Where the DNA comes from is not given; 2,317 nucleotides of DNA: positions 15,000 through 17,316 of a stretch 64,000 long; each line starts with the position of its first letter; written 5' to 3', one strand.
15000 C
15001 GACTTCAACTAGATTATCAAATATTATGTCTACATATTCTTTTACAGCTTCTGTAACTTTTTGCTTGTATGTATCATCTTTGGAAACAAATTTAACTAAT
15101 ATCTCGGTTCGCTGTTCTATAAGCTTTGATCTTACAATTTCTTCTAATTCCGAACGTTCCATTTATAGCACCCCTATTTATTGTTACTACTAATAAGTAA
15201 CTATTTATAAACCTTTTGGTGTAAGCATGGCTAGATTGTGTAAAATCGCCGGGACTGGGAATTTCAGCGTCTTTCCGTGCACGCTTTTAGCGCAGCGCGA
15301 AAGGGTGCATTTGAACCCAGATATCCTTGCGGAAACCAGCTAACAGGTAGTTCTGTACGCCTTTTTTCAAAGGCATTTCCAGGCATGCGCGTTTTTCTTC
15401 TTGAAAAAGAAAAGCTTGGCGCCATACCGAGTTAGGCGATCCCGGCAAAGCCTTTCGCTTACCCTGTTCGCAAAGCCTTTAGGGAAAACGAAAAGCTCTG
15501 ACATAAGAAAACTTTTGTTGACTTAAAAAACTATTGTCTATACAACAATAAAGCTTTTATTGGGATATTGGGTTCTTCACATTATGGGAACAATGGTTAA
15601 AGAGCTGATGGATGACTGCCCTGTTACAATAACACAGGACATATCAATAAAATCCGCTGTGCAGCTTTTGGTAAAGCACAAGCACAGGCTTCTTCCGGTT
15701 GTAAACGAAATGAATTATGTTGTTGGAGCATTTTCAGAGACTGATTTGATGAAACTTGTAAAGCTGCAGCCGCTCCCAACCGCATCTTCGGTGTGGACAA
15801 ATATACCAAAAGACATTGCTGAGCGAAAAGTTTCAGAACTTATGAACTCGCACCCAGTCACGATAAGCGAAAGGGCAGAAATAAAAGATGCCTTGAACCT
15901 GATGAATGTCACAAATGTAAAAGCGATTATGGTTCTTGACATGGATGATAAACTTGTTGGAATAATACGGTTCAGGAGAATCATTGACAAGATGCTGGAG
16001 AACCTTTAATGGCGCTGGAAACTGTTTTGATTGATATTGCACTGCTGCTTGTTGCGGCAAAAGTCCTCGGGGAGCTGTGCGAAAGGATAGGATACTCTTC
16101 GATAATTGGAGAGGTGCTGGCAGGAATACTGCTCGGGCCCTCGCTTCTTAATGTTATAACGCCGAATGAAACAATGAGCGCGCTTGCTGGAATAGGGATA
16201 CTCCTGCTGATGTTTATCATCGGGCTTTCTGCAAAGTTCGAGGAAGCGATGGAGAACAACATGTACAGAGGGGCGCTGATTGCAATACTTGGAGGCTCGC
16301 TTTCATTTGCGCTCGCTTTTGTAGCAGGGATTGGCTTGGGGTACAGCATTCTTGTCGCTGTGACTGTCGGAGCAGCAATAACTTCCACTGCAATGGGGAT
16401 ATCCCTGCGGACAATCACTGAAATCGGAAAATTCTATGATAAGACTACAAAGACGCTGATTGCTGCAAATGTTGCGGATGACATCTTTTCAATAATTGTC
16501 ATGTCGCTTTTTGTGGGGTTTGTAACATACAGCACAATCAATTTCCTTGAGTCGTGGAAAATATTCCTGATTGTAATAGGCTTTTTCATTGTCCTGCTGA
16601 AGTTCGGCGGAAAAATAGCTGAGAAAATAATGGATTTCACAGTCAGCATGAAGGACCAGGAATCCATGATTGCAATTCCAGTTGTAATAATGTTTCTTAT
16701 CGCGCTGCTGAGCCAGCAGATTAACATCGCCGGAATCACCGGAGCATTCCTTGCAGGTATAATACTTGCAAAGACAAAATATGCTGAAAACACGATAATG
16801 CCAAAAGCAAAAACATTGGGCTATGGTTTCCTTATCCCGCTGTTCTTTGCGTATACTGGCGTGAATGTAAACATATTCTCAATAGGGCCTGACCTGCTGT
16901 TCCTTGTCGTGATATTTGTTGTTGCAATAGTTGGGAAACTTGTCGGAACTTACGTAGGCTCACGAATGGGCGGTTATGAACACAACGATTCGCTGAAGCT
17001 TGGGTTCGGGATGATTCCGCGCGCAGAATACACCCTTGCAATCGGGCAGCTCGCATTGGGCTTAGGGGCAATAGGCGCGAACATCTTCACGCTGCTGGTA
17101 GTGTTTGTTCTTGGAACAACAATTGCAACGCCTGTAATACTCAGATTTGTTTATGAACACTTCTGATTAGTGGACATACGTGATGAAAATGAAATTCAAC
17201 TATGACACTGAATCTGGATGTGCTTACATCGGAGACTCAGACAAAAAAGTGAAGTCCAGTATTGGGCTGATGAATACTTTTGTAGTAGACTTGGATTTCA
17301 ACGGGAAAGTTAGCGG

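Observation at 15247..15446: tRNA-Ser(GGA) carrying three introns, including one inside the T-loop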

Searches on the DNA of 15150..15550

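Call 15: search_rna_families(source=window, start=15150, end=15550, threshold=evalue, max_evalue=10, show_alignments=3)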
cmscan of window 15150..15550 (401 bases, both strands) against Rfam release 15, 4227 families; matches with E-value up to 10: 5.
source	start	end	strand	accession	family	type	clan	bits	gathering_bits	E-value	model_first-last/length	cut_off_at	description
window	15302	15395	+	RF04244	MIR169_6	Gene; miRNA;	CL00098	16.1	54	1.4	1-99/99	no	MIR169_6 microRNA precursor family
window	15377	15455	-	RF01761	wcaG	Cis-reg;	-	15.8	42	1.6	1-98/98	no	wcaG RNA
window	15158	15230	+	RF03220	mir-2582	Gene; miRNA;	-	15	68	6.8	1-80/80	no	mir-2582 microRNA precursor family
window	15399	15489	-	RF00236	ctRNA_pGA1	Gene; antisense;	-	14.1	45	3.3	1-79/79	no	ctRNA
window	15210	15224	+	RF02939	COG2908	Cis-reg;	-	13.6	58.7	1.3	9-23/45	no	COG2908 RNA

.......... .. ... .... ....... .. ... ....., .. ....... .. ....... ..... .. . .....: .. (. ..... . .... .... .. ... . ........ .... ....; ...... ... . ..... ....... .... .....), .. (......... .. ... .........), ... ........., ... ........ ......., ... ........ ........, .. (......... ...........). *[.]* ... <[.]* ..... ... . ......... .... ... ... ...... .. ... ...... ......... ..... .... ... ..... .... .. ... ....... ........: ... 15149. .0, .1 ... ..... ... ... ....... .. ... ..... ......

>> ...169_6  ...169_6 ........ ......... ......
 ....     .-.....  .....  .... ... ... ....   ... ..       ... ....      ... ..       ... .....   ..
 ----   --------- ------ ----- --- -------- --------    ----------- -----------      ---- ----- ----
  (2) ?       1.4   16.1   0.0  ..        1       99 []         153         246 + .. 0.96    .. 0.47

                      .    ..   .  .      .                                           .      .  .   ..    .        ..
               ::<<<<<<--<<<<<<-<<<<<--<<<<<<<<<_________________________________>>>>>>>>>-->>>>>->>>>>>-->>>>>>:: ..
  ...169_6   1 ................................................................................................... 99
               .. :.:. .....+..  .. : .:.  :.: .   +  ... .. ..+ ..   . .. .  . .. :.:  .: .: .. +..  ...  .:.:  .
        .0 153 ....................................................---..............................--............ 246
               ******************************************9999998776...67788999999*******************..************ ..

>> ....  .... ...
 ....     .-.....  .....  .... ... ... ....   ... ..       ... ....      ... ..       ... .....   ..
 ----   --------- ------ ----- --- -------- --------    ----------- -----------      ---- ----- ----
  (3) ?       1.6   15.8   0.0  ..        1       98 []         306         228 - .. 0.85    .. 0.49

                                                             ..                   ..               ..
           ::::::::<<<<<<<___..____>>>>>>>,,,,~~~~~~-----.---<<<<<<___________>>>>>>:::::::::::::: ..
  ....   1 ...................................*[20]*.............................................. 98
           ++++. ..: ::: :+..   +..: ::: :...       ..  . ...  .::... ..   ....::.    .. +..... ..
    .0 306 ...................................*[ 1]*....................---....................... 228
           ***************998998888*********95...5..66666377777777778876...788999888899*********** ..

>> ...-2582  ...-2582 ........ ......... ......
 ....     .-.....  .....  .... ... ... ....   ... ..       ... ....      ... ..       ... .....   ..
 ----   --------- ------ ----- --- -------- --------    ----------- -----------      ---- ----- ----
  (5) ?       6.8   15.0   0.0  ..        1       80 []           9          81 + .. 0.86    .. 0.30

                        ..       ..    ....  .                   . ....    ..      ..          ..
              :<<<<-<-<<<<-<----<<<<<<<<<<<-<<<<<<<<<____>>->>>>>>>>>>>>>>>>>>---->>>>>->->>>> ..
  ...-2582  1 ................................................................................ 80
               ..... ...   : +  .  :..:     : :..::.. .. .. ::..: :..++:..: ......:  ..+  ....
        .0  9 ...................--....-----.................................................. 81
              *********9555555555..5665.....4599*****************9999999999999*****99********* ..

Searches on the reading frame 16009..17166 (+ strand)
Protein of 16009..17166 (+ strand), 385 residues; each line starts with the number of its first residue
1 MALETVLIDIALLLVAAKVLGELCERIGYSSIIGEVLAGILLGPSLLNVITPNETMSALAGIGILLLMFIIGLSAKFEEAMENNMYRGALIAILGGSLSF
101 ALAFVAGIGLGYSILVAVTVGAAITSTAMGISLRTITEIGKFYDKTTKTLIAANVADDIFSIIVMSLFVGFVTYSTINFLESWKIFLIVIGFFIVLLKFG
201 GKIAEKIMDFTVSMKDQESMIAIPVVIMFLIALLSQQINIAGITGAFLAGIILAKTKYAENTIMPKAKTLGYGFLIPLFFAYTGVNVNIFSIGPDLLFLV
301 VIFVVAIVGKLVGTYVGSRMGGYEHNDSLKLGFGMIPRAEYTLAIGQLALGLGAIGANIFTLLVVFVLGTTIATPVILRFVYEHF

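Call 11: find_encoding_contigs(protein=window:16009-17166:+, flank=3000, max_places=4)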
Protein window:16009-17166:+ (385 aa): 3 contigs read that carry it; 2 places shown.
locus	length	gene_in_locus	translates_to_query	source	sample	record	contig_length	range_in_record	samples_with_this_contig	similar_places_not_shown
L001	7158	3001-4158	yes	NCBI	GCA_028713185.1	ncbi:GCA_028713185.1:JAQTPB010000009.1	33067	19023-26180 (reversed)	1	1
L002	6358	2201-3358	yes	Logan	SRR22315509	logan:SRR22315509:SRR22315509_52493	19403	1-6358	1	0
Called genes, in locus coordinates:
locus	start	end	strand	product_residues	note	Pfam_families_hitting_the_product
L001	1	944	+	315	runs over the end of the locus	PF01073:3Beta_HSD, PF01370:Epimerase, PF02719:Polysacc_synt_2, PF04321:RmlD_sub_bind, PF16363:GDP_Man_Dehyd, PF07993:NAD_binding_4 (weak)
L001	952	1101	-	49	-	-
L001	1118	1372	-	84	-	-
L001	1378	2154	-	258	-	-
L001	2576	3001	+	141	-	PF00571:CBS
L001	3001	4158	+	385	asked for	PF00999:Na_H_Exchanger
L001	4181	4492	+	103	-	PF10049:DUF2283 (weak)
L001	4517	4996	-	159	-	PF00903:Glyoxalase, PF12681:Glyoxalase_2 (weak)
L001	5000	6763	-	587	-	PF04675:DNA_ligase_A_N, PF01068:DNA_ligase_A_M, PF04679:DNA_ligase_A_C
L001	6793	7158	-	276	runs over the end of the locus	PF00731:AIRC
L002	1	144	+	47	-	?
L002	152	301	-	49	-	-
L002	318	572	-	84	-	-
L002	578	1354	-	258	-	-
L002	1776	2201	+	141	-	PF00571:CBS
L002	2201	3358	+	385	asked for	PF00999:Na_H_Exchanger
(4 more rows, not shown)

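Call 27: find_homologous_proteins(query=window:16009-17166:+, max_evalue=1e-40)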
Query window:16009-17166:+ (385 aa): 168 proteins with E <= 1e-40 among 8000 candidates; the best 120 are listed.
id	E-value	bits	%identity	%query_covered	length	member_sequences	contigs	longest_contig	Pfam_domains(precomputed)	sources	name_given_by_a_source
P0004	7.7e-229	777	100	100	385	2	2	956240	PF00999.27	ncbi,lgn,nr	ncbi:MAG: cation:proton antiporter [Candidatus Nanoarchaeia archaeon]|nr:cation:proton antiporter [C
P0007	1.9e-218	743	94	100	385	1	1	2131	PF00999.27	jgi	jgi:Kef-type K+ transport system membrane component KefB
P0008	1.6e-162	559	70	100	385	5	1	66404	PF00999.27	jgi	jgi:Kef-type K+ transport system membrane component KefB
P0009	8.2e-160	550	68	100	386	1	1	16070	PF00999.27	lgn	-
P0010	1.5e-158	546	67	100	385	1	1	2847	PF00999.27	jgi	jgi:Kef-type K+ transport system membrane component KefB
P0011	1.7e-158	546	68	100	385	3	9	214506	PF00999.27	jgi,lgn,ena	-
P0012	1.2e-157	543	67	100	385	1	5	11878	PF00999.27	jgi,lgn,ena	jgi:Kef-type K+ transport system membrane component KefB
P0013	3.2e-157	542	67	100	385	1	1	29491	PF00999.27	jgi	jgi:Kef-type K+ transport system membrane component KefB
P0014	1.4e-156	540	67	100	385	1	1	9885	PF00999.27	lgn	-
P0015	5.6e-156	538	67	100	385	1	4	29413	PF00999.27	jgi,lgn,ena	jgi:Kef-type K+ transport system membrane component KefB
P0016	2.4e-154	532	67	99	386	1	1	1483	PF00999.27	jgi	jgi:Kef-type K+ transport system membrane component KefB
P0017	1.2e-152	527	65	100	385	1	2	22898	PF00999.27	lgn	-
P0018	7.2e-152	524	65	100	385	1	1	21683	PF00999.27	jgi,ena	-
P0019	5.5e-151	521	65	100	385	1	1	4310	PF00999.27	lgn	-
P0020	8.1e-150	518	64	100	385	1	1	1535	PF00999.27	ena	-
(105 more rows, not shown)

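Call 28: find_encoding_contigs(protein=P0008, flank=4000, max_places=3)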
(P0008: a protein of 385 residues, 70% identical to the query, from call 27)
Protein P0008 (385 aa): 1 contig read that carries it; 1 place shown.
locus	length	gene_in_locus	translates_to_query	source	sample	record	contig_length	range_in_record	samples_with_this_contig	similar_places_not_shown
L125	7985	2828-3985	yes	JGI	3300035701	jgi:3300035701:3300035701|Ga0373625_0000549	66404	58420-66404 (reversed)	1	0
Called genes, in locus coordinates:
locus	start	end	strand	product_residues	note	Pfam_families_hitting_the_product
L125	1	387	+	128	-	?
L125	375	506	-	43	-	-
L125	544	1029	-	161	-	PF03073:TspO_MBR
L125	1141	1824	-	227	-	-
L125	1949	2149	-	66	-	-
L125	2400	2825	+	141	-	PF00571:CBS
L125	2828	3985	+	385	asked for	PF00999:Na_H_Exchanger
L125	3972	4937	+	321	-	PF01966:HD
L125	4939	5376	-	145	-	PF00293:NUDIX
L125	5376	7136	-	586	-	PF04675:DNA_ligase_A_N, PF01068:DNA_ligase_A_M, PF04679:DNA_ligase_A_C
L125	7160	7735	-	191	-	-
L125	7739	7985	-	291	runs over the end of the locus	PF00731:AIRC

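Call 29: find_encoding_contigs(protein=P0011, flank=4000, max_places=4)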
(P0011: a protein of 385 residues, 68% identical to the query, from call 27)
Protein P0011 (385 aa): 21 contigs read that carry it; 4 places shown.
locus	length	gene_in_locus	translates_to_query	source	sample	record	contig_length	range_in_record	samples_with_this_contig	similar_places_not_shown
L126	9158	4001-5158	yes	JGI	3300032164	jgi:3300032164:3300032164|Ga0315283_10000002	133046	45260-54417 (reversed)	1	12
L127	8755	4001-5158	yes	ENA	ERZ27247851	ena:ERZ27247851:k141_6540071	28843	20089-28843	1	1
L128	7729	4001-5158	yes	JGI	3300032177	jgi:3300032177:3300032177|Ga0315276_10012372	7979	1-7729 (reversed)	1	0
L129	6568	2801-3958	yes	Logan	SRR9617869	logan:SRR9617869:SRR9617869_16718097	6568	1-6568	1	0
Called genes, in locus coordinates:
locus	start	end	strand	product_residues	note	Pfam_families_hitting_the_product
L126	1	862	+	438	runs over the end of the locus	PF01935:DUF87, PF05872:HerA_C (faint)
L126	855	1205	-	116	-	-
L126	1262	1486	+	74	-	-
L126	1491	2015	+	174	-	PF01928:CYTH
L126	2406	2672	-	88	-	PF05239:PRC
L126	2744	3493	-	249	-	PF02163:Peptidase_M50 (weak)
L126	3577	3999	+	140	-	PF00571:CBS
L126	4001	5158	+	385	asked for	PF00999:Na_H_Exchanger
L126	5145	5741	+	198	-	PF01522:Polysacc_deac_1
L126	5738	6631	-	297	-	PF01145:Band_7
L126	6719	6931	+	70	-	PF00833:Ribosomal_S17e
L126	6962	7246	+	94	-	PF01918:Alba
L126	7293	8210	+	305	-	PF07091:FmrO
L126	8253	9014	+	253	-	PF01026:TatD_DNase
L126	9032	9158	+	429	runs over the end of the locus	-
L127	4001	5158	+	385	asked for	PF00999:Na_H_Exchanger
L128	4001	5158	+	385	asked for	PF00999:Na_H_Exchanger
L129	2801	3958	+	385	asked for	PF00999:Na_H_Exchanger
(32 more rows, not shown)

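Call 30: find_encoding_contigs(protein=P0009, flank=4000, max_places=3)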
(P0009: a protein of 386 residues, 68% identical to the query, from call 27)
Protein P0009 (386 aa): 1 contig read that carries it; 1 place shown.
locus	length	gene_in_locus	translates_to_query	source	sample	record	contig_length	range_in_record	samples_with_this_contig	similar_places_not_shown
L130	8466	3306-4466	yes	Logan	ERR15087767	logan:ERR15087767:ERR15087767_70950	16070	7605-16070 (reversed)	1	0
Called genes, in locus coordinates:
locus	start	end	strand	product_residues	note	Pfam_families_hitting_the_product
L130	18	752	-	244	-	PF17746:SfsA_N, PF03749:SfsA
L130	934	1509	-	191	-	PF13521:AAA_28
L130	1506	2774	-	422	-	PF01966:HD, PF19276:HD_assoc_2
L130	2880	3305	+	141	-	PF00571:CBS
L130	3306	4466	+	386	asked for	PF00999:Na_H_Exchanger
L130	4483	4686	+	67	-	PF02201:SWIB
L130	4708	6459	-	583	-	PF04675:DNA_ligase_A_N, PF01068:DNA_ligase_A_M, PF04679:DNA_ligase_A_C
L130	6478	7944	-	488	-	PF00206:Lyase_1, PF08328:ASL_C (weak)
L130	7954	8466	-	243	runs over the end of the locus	PF01259:SAICAR_synt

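Call 31: find_encoding_contigs(protein=P0017, flank=4000, max_places=3)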
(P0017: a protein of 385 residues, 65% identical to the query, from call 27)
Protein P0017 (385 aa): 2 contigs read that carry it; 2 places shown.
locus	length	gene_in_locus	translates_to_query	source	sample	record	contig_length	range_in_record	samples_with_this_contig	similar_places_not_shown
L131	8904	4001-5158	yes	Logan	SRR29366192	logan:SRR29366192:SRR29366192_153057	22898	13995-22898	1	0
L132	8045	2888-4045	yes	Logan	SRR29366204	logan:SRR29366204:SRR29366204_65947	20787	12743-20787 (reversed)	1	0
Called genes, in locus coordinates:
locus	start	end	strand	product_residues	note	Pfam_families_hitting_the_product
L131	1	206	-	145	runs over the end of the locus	-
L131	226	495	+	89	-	-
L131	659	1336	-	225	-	-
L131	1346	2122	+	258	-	PF00702:Hydrolase, PF12710:HAD (weak), PF13419:HAD_2, PF13242:Hydrolase_like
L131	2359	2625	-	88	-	PF05239:PRC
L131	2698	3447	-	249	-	PF02163:Peptidase_M50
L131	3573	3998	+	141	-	PF00571:CBS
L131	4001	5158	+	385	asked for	PF00999:Na_H_Exchanger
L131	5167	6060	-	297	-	PF01145:Band_7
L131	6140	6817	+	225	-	-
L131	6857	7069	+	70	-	PF00833:Ribosomal_S17e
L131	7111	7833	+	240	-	PF03161:LAGLIDADG_2 (faint), PF14528:LAGLIDADG_3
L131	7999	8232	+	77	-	PF01918:Alba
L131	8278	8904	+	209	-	?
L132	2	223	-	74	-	?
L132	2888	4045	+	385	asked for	PF00999:Na_H_Exchanger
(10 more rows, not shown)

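Call 64: find_encoding_contigs(protein=P0007, flank=3000, max_places=4)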
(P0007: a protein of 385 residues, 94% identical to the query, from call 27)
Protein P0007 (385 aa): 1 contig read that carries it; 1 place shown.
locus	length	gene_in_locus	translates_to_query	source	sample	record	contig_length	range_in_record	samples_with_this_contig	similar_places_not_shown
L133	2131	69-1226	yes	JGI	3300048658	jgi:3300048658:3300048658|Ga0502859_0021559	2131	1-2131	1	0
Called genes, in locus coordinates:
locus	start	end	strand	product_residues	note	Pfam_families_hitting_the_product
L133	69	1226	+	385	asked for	PF00999:Na_H_Exchanger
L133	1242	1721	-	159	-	PF18931:DUF5680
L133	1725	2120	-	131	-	PF04679:DNA_ligase_A_C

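Call 65: find_encoding_contigs(protein=P0010, flank=3000, max_places=3)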
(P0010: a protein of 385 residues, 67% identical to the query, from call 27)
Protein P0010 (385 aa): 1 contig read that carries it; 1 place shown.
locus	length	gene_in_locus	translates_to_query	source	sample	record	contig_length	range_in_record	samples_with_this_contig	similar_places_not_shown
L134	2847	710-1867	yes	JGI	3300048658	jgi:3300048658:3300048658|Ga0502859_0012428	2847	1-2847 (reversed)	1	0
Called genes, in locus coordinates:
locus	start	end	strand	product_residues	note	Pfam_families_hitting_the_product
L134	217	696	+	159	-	PF00571:CBS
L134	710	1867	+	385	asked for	PF00999:Na_H_Exchanger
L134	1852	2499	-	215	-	PF00702:Hydrolase, PF12710:HAD, PF13419:HAD_2, PF08282:Hydrolase_3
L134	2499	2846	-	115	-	?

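Call 66: find_encoding_contigs(protein=P0014, flank=4000, max_places=3)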
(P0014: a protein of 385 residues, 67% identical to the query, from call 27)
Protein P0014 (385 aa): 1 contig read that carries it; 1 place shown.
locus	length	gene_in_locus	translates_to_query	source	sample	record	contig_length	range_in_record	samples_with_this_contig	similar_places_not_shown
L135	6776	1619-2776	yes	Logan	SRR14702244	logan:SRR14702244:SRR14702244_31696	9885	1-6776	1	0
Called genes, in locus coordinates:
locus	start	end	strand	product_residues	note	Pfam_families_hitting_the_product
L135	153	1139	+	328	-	PF00850:Hist_deacetyl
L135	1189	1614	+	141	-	PF00571:CBS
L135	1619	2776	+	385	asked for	PF00999:Na_H_Exchanger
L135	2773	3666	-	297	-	PF01145:Band_7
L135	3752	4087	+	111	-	PF01588:tRNA_bind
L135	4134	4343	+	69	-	PF00833:Ribosomal_S17e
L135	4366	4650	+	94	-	PF01918:Alba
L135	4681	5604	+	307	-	PF07091:FmrO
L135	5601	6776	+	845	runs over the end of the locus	PF00690:Cation_ATPase_N, PF00122:E1-E2_ATPase, PF00702:Hydrolase, PF13246:Cation_ATPase, PF00689:Cation_ATPase_C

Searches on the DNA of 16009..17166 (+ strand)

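Call 58: search_rna_families(sources=[L125, L130, L122, L123, L124, L044], threshold=gathering, show_alignments=3)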
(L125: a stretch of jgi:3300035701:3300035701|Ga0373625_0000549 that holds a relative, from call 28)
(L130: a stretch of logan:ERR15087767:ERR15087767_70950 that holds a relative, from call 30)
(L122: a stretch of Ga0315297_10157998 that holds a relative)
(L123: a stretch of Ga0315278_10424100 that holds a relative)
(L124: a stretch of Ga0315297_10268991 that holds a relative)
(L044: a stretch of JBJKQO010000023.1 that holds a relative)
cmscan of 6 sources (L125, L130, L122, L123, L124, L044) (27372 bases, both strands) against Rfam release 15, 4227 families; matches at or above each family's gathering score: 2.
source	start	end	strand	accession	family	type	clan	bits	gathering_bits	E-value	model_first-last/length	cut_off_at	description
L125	2185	2313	-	RF00005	tRNA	Gene; tRNA;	CL00001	43.8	29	2.1e-06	1-71/71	no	tRNA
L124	1267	1396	+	RF00005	tRNA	Gene; tRNA;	CL00001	40.6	29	1.7e-05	1-71/71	no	tRNA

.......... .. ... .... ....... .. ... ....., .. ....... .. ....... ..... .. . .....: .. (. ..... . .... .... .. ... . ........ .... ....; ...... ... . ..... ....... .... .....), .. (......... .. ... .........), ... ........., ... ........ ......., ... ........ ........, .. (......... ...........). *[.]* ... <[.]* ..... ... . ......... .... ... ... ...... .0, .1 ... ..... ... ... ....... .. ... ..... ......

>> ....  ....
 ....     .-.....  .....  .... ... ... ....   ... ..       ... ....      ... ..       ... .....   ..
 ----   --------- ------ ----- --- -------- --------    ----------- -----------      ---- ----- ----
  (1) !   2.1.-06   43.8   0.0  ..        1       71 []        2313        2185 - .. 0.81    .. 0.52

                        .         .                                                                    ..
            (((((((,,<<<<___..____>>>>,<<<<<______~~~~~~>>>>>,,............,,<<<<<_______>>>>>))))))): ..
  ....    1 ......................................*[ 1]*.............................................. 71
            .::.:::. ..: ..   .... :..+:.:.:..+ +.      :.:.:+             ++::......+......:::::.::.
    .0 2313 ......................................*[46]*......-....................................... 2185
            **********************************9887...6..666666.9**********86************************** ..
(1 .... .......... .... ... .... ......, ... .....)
